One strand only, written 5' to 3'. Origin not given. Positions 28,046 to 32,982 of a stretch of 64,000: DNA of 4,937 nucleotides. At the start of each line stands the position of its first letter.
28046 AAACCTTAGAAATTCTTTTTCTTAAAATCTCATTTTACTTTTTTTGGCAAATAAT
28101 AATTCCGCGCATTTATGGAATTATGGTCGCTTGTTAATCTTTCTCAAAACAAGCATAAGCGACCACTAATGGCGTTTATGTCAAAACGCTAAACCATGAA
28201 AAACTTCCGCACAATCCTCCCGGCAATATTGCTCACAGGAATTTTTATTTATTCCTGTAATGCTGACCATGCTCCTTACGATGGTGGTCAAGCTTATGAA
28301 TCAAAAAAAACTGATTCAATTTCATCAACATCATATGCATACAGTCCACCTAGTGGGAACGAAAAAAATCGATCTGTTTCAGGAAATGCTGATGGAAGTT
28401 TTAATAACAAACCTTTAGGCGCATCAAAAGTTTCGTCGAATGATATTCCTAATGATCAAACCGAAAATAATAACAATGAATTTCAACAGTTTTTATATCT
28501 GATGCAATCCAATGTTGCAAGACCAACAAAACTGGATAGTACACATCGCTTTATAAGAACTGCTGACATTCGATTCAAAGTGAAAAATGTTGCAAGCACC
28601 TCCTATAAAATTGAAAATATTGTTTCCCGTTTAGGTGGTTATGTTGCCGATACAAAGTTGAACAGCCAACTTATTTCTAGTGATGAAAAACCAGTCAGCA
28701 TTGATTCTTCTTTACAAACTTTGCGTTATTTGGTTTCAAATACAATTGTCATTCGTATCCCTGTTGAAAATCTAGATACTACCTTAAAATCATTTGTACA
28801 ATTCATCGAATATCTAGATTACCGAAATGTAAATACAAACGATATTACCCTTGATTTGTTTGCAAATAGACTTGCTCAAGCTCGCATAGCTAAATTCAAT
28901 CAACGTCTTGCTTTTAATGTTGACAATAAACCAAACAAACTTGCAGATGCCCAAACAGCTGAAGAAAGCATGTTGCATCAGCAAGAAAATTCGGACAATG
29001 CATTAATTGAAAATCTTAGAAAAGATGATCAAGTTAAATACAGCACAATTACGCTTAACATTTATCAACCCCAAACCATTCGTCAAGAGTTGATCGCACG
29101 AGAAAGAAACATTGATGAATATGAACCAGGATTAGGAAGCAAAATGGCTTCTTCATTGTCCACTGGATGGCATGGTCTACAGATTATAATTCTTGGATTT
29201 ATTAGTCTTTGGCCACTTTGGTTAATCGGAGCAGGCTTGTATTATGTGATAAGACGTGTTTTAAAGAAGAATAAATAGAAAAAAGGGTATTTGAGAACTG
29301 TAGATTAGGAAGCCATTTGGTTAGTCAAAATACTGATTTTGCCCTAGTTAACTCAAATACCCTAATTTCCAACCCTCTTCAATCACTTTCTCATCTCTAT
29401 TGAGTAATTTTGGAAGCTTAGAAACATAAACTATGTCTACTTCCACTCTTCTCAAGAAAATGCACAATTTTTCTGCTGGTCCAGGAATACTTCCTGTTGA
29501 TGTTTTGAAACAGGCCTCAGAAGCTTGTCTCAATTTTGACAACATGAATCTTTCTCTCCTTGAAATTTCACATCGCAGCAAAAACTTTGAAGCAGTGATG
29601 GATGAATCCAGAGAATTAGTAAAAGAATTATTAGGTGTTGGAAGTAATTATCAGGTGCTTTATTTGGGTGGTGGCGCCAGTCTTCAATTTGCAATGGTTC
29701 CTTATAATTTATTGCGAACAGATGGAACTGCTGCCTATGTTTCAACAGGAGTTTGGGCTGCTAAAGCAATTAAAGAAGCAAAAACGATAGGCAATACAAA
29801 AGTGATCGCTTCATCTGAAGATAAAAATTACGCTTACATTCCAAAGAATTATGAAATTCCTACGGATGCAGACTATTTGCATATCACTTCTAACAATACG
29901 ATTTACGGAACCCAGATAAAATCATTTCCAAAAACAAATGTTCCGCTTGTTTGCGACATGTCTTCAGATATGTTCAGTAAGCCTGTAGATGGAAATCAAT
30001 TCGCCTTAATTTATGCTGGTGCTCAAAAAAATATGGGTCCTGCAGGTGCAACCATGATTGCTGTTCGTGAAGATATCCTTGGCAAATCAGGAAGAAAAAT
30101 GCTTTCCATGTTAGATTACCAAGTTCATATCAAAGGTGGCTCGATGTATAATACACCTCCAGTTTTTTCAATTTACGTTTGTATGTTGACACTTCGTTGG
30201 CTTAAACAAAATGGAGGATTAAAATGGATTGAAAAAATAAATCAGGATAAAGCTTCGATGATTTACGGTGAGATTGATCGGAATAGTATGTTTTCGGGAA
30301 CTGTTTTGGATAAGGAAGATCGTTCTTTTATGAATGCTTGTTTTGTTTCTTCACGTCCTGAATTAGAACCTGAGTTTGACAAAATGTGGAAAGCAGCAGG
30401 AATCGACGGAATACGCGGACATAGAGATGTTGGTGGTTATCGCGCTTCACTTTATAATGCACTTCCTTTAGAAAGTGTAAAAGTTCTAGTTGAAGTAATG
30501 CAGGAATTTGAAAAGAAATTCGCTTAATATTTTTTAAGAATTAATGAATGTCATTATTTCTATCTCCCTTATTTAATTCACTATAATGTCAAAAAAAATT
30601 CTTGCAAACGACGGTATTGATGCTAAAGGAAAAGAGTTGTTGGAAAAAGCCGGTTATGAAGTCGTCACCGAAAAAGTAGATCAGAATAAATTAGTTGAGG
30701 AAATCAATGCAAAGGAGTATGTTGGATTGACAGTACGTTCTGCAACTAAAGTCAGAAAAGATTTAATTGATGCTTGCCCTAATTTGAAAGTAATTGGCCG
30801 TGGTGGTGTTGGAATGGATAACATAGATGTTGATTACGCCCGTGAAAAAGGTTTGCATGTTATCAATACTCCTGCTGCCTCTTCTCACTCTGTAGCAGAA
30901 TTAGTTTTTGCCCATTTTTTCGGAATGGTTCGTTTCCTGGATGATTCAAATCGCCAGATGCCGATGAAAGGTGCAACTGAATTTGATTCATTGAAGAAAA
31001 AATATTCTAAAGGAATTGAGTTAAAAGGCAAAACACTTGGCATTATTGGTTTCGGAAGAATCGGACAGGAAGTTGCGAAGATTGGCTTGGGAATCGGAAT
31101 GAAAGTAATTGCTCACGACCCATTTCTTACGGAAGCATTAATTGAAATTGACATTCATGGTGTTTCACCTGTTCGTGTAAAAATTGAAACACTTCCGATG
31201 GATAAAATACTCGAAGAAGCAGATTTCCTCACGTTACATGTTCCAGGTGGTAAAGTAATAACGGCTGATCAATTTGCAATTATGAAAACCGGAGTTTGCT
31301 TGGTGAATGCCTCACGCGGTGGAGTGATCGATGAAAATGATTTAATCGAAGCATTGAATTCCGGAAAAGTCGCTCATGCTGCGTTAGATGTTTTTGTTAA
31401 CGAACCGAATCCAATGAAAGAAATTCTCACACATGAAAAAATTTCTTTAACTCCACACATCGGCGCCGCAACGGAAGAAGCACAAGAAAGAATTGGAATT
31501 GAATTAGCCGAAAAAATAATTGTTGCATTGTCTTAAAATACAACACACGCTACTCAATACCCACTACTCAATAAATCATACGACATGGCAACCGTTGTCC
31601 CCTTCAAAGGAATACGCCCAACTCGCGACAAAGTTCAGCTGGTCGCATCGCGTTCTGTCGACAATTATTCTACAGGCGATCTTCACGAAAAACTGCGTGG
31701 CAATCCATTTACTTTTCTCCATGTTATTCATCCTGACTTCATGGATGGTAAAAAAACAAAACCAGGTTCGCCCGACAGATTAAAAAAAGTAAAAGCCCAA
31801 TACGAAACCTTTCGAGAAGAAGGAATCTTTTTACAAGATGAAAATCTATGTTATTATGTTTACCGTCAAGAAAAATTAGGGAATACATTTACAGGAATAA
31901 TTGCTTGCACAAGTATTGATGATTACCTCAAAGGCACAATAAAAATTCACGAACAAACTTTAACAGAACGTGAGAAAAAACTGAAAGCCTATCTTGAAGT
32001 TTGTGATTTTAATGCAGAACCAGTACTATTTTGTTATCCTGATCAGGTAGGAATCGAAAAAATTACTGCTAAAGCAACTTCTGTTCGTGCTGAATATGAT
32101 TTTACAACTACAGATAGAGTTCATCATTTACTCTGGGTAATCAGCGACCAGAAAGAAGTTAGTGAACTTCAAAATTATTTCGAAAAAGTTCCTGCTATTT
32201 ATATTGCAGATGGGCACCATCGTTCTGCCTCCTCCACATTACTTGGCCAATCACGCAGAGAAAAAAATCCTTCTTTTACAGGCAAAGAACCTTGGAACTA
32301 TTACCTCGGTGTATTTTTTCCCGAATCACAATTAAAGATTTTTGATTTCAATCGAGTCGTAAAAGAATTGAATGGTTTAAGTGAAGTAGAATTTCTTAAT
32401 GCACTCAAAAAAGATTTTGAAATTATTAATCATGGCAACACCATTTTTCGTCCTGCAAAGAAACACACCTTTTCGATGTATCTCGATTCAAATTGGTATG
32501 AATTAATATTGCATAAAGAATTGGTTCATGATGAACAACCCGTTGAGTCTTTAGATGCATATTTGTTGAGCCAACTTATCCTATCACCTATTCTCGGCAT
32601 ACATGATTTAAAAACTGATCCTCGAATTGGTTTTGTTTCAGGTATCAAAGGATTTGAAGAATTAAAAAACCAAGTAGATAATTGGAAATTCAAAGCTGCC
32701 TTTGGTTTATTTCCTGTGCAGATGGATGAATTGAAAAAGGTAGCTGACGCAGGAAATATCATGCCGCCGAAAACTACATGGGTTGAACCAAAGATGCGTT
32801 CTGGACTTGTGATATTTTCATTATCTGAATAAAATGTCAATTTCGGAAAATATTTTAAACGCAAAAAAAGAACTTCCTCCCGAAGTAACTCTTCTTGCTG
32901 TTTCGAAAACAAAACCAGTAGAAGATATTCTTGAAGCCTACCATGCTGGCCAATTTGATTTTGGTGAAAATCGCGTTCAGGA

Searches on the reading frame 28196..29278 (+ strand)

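Call 12: search_protein_families(library=pfam, proteins=[window:28196-29278:+], max_evalue=0.001)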
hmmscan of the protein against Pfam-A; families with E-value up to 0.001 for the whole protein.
window:28196-29278:+ (360 aa): 1 family
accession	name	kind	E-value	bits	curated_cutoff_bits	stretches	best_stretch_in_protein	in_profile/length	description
PF14257.11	DUF4349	-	1.5e-18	67.3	27.7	1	119-352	3-211/213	Domain of unknown function (DUF4349)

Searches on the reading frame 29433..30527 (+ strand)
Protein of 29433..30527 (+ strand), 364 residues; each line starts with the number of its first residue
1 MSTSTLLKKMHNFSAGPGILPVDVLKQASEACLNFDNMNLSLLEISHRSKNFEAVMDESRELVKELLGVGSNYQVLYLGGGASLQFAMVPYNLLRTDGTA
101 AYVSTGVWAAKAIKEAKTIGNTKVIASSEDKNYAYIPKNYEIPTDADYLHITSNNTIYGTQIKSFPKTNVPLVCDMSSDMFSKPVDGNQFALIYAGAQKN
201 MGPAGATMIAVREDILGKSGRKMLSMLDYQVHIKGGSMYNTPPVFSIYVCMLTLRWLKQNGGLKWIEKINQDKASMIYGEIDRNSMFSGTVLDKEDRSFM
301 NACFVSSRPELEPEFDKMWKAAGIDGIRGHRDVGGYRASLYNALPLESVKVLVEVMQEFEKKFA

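Call 12: search_protein_families(library=pfam, proteins=[window:29433-30527:+], max_evalue=0.001)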
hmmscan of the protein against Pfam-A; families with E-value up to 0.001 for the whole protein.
window:29433-30527:+ (364 aa): 1 family
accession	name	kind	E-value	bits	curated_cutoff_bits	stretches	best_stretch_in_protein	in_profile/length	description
PF00266.25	Aminotran_5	-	5.2e-34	118.3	21.5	1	12-350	3-369/371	Aminotransferase class-V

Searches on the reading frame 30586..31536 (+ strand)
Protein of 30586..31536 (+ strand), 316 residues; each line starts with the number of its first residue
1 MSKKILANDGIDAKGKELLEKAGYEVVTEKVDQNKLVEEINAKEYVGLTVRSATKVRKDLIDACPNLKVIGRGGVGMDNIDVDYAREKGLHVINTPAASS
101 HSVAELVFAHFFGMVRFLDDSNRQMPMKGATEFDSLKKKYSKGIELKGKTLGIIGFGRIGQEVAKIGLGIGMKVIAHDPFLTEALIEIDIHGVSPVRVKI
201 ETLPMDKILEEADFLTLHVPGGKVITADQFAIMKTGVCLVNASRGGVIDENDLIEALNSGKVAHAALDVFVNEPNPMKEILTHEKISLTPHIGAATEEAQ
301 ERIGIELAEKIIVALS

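Call 12: search_protein_families(library=pfam, proteins=[window:30586-31536:+], max_evalue=0.001)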
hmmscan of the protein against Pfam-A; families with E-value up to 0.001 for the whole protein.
window:30586-31536:+ (316 aa): 2 families
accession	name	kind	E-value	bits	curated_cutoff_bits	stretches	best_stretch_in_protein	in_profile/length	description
PF02826.25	2-Hacid_dh_C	-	3.8e-45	153.9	25.1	1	109-293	2-178/178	D-isomer specific 2-hydroxyacid dehydrogenase, NAD binding domain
PF00389.36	2-Hacid_dh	-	7.2e-30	103.8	24.6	1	9-314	5-123/134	D-isomer specific 2-hydroxyacid dehydrogenase, catalytic domain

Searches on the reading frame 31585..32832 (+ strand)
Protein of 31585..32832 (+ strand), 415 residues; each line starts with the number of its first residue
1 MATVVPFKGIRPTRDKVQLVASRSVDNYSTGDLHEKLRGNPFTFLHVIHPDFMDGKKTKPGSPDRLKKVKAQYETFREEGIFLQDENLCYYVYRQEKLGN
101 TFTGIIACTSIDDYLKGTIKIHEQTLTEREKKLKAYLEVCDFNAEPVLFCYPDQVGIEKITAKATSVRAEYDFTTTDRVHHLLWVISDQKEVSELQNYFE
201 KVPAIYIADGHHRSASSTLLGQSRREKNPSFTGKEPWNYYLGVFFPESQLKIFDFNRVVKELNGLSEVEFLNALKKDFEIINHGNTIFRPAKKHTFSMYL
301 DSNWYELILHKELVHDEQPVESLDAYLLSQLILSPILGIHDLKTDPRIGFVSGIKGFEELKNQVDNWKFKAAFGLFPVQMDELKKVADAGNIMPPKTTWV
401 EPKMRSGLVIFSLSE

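Call 15: search_protein_families(library=pfam, proteins=[window:31585-32832:+], max_evalue=0.001)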
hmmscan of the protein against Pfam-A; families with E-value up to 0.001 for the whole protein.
window:31585-32832:+ (415 aa): 1 family
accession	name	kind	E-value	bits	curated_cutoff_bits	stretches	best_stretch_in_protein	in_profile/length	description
PF06245.16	DUF1015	-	1.3e-93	313.9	25.8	1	5-326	2-325/325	Protein of unknown function (DUF1015)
